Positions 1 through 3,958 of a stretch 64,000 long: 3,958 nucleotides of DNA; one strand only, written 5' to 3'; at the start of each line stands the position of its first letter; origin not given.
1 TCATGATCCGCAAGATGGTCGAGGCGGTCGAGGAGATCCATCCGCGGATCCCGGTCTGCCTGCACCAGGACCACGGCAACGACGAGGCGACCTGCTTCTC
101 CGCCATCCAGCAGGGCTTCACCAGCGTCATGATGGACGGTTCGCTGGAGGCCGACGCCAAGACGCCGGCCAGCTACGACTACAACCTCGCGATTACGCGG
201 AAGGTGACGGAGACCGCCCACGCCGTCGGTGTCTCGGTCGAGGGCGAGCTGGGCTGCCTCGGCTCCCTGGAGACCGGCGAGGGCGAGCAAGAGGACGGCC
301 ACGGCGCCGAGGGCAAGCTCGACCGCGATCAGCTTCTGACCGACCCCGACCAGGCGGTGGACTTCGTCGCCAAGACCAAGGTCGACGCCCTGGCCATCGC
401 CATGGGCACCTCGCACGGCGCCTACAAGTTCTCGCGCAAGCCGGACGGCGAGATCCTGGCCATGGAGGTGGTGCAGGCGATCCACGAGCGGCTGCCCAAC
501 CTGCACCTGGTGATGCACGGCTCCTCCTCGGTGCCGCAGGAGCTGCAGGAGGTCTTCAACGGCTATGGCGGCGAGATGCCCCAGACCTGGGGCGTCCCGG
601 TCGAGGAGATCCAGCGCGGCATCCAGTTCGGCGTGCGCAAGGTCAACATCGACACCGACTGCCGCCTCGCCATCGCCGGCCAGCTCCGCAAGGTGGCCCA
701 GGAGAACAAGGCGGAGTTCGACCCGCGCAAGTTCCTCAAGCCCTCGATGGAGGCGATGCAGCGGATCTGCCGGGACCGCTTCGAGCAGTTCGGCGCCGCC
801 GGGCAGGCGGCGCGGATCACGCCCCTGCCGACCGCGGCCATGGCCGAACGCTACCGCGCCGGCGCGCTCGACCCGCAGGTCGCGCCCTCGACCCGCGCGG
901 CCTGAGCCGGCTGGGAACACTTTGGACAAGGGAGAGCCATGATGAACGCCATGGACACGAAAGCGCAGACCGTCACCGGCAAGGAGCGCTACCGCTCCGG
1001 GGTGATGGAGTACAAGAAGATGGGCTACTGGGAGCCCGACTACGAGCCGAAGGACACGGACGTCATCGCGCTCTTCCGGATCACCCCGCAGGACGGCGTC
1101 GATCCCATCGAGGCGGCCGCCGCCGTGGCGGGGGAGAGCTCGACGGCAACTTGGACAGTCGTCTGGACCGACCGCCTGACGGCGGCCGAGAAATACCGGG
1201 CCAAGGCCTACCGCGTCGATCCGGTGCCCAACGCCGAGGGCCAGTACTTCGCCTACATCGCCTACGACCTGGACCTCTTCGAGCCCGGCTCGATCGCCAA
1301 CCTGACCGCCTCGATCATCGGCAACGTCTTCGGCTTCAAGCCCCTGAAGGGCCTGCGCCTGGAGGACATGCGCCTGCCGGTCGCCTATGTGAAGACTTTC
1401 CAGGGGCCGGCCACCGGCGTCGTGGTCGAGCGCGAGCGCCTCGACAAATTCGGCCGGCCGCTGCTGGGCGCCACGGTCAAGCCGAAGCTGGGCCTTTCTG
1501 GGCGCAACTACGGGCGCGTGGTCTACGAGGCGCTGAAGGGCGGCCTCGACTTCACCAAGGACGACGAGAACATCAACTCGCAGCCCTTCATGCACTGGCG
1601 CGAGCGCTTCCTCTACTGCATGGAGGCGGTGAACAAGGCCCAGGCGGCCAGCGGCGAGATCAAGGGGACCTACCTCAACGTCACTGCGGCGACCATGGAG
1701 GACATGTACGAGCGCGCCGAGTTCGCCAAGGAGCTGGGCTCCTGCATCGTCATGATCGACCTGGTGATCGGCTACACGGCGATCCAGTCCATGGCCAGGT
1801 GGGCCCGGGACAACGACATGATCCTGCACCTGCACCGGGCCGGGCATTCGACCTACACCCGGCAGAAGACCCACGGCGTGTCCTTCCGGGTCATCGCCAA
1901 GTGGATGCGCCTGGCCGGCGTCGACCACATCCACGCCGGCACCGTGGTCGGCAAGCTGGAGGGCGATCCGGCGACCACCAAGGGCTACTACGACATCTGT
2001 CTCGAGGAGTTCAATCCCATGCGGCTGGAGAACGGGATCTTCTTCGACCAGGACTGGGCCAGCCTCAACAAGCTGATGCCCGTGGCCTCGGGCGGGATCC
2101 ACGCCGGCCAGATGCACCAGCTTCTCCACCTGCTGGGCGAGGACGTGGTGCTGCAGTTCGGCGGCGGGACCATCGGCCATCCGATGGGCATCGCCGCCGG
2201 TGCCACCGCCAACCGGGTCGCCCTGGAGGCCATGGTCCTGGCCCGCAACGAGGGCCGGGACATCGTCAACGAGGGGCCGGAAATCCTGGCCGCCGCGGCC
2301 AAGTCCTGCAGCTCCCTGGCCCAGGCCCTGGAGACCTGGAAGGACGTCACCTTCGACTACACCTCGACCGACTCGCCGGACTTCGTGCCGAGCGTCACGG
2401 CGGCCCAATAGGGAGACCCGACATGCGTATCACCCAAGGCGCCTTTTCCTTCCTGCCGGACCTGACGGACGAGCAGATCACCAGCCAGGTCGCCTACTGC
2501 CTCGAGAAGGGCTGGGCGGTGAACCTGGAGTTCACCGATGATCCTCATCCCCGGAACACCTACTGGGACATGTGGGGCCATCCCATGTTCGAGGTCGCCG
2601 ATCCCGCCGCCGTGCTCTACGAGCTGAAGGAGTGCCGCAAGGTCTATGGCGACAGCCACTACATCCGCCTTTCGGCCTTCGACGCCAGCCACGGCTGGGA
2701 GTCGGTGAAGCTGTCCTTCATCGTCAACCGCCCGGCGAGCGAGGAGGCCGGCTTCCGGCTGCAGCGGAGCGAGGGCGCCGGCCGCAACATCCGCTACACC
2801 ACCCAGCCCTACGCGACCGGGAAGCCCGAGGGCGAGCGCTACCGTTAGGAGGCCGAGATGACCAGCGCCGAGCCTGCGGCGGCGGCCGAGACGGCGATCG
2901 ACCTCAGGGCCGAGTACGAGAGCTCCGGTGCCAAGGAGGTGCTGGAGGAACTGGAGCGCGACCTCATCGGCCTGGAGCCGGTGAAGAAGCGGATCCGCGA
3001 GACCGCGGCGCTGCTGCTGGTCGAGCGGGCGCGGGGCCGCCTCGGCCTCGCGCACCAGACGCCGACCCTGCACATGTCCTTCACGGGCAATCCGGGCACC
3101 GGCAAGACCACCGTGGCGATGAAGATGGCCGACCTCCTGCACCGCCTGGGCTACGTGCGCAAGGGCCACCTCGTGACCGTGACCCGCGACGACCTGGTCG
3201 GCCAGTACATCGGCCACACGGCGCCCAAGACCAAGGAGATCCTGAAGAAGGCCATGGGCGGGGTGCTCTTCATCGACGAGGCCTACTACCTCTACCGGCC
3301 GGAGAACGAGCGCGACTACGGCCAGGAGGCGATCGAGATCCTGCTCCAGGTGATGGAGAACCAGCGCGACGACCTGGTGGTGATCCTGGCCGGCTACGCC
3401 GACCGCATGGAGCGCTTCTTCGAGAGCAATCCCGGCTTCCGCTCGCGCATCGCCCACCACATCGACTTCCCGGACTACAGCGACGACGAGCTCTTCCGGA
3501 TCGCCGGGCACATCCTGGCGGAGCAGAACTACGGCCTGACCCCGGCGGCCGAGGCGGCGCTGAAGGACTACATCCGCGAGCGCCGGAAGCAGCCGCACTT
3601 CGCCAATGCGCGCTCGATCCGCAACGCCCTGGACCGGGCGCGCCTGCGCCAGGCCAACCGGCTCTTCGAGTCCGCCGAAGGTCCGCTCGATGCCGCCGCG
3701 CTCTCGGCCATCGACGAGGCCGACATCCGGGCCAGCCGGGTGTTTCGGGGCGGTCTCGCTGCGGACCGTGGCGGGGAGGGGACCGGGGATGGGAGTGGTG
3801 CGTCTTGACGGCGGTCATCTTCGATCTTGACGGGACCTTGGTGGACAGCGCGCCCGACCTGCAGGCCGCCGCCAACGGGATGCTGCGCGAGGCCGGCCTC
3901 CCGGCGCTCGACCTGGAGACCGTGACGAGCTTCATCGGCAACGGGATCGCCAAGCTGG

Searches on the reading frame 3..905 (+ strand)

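Call 66: search_protein_families(library=pfam, proteins=[window:3-905:+], max_evalue=0.00001)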
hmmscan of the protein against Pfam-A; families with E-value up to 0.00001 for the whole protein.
window:3-905:+ (300 aa): 1 family
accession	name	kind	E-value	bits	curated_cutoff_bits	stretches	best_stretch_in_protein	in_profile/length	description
PF01116.26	F_bP_aldolase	-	3.7e-70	237.1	25.5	1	2-268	61-277/277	Fructose-bisphosphate aldolase class-II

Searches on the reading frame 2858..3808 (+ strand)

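Call 66: search_protein_families(library=pfam, proteins=[window:2858-3808:+], max_evalue=0.00001)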
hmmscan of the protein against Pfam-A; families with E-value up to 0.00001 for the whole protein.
window:2858-3808:+ (316 aa): 3 families
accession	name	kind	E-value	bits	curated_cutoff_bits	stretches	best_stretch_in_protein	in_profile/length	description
PF00004.35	AAA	-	1e-16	62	21.2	1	74-205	2-130/131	ATPase family associated with various cellular activities (AAA)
PF17866.7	AAA_lid_6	-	6.7e-15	55.3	24.3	1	229-290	1-60/60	AAA lid domain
PF13401.12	AAA_22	-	1.7e-06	28.8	27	0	72-181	7-124/130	AAA domain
